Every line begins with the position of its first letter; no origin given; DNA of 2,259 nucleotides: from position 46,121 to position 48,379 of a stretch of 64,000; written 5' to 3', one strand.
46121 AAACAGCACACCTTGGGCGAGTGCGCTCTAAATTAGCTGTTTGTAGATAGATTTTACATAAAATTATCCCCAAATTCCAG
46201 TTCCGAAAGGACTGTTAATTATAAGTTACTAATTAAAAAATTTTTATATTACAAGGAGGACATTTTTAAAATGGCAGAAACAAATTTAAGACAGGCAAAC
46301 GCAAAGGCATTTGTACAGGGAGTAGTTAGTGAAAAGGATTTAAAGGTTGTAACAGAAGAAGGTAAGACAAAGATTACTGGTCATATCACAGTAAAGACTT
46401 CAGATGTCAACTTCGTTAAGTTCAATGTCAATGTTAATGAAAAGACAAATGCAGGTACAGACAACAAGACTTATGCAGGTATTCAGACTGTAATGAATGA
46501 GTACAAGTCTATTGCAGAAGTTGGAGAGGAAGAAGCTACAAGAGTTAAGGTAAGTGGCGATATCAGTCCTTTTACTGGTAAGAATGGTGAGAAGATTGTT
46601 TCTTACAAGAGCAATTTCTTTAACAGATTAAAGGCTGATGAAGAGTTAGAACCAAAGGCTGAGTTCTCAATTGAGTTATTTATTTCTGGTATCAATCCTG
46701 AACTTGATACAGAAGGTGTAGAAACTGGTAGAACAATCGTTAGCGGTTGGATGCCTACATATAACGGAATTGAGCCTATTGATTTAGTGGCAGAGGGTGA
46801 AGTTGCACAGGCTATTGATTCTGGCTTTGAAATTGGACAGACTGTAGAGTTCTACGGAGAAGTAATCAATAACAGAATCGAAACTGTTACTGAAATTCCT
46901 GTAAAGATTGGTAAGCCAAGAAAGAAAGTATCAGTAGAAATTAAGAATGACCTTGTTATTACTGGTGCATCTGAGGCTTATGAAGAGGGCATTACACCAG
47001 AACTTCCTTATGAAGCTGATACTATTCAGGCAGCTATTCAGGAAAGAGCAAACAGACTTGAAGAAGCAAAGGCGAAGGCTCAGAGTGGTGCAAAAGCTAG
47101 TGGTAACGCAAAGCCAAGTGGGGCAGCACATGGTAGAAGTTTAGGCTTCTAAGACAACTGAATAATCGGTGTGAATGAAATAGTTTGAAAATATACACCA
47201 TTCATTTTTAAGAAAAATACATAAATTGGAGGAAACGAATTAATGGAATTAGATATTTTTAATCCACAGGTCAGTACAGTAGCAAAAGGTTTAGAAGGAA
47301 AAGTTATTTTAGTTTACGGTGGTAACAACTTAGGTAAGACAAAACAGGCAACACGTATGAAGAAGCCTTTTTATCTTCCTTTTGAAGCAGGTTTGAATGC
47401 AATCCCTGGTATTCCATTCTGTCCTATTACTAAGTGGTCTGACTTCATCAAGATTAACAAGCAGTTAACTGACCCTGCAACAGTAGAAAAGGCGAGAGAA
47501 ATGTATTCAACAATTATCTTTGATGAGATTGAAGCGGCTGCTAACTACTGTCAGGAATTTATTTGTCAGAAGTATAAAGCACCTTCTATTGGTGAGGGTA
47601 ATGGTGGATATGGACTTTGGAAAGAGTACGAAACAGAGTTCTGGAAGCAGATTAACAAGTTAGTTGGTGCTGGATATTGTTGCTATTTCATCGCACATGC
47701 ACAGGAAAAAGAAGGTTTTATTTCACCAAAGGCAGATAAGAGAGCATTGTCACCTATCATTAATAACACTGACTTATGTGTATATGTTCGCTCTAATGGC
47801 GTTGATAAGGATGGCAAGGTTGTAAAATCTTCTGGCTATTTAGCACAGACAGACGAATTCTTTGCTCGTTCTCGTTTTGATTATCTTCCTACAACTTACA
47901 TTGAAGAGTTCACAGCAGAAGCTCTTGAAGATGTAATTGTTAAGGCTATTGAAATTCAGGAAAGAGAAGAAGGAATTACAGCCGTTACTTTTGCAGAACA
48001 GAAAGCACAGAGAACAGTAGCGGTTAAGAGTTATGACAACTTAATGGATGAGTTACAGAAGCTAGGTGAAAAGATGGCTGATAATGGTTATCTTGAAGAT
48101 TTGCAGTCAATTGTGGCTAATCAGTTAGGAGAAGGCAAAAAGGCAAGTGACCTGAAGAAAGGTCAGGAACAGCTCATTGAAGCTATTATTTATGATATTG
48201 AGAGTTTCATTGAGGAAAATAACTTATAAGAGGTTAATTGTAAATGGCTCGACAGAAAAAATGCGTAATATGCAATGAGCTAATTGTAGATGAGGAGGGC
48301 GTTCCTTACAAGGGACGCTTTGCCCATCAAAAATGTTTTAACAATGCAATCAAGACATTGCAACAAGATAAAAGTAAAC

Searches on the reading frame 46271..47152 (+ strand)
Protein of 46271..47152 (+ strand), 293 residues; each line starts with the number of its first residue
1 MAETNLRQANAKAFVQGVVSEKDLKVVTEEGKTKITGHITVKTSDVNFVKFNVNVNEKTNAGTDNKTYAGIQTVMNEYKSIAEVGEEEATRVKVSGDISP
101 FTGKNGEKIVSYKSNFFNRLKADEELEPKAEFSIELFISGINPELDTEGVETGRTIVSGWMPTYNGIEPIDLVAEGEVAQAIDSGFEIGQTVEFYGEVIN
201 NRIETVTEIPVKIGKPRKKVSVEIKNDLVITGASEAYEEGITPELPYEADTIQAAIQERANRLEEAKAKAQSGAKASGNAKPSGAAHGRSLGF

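Call 38: search_protein_families(library=phrogs, proteins=[window:46271-47152:+], max_evalue=0.001)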
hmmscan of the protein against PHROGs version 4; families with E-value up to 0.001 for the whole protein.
window:46271-47152:+ (293 aa): 1 family
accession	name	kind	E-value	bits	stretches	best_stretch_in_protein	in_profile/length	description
phrog_2367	-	unknown function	2.2e-40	140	1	1-279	3-302/326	-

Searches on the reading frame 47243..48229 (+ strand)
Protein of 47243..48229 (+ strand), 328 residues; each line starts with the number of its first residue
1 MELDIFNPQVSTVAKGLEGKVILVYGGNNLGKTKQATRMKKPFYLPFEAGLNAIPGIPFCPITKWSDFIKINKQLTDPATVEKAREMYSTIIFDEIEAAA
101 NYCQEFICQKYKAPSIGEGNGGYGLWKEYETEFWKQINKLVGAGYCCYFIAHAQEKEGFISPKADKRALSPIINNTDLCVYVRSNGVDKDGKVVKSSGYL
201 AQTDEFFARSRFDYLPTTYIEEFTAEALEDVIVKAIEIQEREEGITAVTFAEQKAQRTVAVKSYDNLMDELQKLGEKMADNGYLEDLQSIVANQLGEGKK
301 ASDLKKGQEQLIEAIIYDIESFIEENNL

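Call 9: search_protein_families(library=pfam, proteins=[window:47243-48229:+], max_evalue=0.01)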
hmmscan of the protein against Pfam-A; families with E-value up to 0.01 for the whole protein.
window:47243-48229:+ (328 aa): 1 family
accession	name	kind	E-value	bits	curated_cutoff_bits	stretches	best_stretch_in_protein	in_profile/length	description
PF13479.12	AAA_24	-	2.6e-36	125.7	27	1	19-212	2-195/195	AAA domain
